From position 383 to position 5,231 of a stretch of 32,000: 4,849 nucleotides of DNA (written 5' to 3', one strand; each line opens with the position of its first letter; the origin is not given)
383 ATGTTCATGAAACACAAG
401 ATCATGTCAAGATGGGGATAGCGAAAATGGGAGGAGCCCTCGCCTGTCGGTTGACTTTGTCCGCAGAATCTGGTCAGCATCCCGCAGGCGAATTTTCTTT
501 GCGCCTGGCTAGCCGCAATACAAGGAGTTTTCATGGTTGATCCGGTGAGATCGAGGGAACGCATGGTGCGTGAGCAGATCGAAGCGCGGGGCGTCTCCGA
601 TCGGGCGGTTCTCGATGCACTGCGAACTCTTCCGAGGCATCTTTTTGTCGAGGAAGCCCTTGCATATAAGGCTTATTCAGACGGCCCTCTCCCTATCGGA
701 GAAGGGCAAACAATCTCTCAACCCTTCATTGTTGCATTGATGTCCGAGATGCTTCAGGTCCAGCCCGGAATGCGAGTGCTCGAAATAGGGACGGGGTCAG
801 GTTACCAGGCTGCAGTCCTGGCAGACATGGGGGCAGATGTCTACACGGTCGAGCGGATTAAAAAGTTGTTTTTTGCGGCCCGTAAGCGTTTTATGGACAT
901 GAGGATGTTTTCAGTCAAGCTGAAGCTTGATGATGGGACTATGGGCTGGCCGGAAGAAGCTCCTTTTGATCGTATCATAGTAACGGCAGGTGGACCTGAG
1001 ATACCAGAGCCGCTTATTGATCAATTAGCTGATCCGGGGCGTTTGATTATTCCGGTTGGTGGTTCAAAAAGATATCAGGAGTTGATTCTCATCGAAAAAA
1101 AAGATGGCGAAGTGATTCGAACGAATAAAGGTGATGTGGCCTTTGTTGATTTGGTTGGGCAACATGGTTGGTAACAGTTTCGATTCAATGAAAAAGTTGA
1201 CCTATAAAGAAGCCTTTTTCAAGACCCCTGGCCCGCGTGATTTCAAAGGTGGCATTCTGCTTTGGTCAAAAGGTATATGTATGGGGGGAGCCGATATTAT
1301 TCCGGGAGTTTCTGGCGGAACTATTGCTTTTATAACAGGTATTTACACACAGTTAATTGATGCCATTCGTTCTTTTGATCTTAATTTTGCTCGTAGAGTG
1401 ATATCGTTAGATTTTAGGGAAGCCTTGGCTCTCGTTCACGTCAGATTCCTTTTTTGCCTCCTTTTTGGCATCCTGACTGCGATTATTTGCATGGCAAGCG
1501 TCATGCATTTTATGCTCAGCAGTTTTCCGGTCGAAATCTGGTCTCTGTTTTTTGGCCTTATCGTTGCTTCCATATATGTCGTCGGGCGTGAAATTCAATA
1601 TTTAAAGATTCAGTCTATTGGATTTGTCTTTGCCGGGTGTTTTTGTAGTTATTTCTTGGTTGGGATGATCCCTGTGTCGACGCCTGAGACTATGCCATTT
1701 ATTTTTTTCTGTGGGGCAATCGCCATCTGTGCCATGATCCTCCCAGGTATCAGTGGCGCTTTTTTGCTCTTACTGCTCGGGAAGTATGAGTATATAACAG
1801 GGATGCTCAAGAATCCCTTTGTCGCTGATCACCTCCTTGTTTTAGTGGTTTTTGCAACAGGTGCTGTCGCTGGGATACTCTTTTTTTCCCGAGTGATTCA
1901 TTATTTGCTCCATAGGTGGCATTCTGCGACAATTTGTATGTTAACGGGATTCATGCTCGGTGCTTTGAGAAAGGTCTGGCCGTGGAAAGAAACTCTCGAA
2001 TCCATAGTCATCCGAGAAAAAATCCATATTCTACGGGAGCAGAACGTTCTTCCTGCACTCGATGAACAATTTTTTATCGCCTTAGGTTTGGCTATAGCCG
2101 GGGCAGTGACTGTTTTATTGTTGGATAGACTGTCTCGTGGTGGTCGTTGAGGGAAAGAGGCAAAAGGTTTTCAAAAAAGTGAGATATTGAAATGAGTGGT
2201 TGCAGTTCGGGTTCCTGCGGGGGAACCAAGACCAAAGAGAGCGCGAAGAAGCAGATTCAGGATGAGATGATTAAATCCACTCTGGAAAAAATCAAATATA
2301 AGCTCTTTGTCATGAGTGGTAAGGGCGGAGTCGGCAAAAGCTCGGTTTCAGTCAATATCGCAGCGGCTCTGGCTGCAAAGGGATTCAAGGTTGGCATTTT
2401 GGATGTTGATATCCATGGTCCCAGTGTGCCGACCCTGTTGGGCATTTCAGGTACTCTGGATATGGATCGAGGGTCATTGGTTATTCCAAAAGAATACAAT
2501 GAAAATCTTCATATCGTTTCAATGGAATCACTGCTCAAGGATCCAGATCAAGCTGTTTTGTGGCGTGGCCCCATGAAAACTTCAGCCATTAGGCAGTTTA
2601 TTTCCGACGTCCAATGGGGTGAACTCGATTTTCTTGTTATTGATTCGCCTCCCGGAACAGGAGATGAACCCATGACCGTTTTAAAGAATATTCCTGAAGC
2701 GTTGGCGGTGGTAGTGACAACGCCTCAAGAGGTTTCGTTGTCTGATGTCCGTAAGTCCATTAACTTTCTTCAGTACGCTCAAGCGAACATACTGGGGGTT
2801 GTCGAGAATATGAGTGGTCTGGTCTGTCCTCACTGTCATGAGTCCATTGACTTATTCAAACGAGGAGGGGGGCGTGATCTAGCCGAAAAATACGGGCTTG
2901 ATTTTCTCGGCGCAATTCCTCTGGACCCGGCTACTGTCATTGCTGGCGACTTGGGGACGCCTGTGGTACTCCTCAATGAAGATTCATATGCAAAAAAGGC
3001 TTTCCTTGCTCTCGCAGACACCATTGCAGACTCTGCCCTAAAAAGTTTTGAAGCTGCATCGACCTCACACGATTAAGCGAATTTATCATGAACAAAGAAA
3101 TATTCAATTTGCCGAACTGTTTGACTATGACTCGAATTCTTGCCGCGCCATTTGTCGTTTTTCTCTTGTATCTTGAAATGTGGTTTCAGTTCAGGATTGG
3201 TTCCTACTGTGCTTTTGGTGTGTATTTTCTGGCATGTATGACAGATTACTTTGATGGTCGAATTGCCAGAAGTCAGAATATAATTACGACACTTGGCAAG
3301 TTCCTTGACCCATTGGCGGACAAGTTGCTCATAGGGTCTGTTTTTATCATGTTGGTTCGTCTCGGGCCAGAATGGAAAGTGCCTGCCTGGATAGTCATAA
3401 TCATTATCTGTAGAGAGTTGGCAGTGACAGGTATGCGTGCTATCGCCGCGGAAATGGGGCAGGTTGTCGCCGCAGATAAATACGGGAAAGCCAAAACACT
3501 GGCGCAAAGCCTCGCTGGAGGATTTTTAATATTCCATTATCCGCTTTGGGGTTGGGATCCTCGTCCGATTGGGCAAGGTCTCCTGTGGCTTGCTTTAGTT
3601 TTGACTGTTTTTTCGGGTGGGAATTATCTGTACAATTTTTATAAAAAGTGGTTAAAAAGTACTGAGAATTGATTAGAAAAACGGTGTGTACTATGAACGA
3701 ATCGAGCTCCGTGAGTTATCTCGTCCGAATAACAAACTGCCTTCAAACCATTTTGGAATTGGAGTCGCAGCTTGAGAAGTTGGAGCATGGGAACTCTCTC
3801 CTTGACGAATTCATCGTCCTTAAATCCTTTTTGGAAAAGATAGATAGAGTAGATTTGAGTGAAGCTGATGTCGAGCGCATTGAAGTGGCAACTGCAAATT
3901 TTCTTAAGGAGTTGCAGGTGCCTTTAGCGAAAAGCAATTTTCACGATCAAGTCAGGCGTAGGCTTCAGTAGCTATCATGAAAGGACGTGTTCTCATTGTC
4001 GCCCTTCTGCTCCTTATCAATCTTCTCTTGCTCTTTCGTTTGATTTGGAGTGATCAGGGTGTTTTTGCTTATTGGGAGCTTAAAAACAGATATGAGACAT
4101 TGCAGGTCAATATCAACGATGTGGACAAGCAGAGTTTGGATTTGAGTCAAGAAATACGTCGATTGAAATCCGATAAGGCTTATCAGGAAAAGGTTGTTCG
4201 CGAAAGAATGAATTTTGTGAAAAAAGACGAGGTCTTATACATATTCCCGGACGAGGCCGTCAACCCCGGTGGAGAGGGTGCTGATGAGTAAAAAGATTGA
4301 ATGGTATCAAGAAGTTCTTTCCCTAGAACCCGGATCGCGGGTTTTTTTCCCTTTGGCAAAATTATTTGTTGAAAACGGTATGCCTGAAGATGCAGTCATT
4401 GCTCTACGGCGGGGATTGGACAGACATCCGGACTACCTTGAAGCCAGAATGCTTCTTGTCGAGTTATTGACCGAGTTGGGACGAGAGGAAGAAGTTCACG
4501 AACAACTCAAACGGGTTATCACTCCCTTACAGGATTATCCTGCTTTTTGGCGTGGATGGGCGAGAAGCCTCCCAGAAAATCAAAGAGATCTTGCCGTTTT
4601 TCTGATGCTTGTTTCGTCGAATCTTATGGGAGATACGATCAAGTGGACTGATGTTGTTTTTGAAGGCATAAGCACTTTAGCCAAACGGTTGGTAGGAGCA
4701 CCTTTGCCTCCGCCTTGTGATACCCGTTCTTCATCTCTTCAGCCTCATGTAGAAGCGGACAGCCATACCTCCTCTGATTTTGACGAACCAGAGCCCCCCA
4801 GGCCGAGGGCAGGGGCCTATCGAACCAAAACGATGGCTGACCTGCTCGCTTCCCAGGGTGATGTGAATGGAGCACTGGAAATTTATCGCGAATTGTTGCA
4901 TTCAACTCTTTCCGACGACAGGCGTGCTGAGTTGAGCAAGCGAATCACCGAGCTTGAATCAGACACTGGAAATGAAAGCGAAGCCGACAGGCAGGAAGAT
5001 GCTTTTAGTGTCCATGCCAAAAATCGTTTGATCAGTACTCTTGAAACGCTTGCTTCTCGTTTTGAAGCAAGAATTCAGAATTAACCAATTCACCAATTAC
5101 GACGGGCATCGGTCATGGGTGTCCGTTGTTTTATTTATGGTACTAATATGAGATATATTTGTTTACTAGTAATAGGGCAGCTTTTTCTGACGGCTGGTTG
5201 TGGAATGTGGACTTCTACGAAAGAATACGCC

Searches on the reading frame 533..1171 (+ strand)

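Call 27: search_protein_families(library=pfam, proteins=[window:533-1171:+], max_evalue=0.00001)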
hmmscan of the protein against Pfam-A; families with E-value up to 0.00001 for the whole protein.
window:533-1171:+ (213 aa): 1 family
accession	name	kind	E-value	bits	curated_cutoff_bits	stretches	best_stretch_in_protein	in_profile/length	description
PF01135.25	PCMT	-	1.6e-61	208.2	20.3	1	8-210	3-208/210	Protein-L-isoaspartate(D-aspartate) O-methyltransferase (PCMT)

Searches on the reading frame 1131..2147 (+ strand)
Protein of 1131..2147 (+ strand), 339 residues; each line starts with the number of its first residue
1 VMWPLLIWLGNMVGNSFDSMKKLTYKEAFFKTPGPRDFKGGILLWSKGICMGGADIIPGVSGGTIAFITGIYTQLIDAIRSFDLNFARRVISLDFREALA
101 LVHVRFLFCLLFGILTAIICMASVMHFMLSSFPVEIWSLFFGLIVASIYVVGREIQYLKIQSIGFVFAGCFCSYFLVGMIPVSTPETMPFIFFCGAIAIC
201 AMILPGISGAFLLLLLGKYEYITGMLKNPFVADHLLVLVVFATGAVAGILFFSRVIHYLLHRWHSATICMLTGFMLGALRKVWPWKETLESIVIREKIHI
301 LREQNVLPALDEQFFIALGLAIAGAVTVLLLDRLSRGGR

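Call 27: search_protein_families(library=pfam, proteins=[window:1131-2147:+], max_evalue=0.00001)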
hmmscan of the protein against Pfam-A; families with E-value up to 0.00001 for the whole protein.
window:1131-2147:+ (339 aa): 1 family
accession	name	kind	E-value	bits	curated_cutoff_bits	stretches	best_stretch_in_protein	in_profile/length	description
PF04018.18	VCA0040-like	-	1.4e-81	274.2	26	1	51-293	1-239/246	Undecaprenyl phosphate translocase-like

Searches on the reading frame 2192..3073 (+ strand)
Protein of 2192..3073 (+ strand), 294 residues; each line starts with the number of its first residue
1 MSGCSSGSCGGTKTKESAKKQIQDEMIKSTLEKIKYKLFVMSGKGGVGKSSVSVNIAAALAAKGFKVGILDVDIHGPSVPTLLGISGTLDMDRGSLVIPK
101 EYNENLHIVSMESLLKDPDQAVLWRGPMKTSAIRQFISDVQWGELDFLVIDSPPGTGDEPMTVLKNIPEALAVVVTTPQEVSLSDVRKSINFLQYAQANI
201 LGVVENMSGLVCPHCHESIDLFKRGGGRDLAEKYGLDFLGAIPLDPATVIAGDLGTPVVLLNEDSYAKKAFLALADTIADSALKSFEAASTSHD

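Call 27: search_protein_families(library=pfam, proteins=[window:2192-3073:+], max_evalue=0.00001)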
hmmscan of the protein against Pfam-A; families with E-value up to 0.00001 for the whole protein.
window:2192-3073:+ (294 aa): 5 families
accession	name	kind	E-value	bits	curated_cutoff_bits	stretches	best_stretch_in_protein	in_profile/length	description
PF10609.15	ParA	-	1e-95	320.3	27.1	1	33-278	1-245/246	NUBPL iron-transfer P-loop NTPase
PF01656.29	CbiA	-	6e-12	46.1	25.4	1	39-247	2-114/125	CobQ/CobB/MinD/ParA nucleotide binding domain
PF13614.12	AAA_31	-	4.5e-10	40.2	27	1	40-194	6-165/177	AAA domain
PF09140.17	MipZ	-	1.9e-08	34.4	20.7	1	40-183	5-133/262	ATPase MipZ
PF02374.21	ArsA_ATPase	-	9.9e-06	25.4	24.3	0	37-73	2-38/305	Anion-transporting ATPase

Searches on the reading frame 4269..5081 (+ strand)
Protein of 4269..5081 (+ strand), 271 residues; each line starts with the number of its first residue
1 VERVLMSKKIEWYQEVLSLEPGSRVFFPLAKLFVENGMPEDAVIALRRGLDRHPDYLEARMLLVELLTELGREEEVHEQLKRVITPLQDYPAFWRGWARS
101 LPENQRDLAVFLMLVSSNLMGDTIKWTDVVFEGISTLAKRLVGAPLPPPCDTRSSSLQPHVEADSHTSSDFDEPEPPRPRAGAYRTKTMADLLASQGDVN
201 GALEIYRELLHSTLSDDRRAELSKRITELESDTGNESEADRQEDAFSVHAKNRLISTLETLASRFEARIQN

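Call 27: search_protein_families(library=pfam, proteins=[window:4269-5081:+], max_evalue=0.00001)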
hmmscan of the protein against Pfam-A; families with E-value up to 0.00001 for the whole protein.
window:4269-5081:+ (271 aa): 3 families
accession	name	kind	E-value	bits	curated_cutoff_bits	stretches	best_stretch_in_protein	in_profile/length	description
PF13428.12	TPR_14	-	1.7e-09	37.9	23.5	0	29-66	7-44/44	Tetratricopeptide repeat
PF14559.12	TPR_19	-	3.1e-09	37.5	25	1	34-94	2-62/68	Tetratricopeptide repeat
PF13432.12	TPR_16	-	4.6e-07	30.6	32.7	0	29-75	3-49/65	Tetratricopeptide repeat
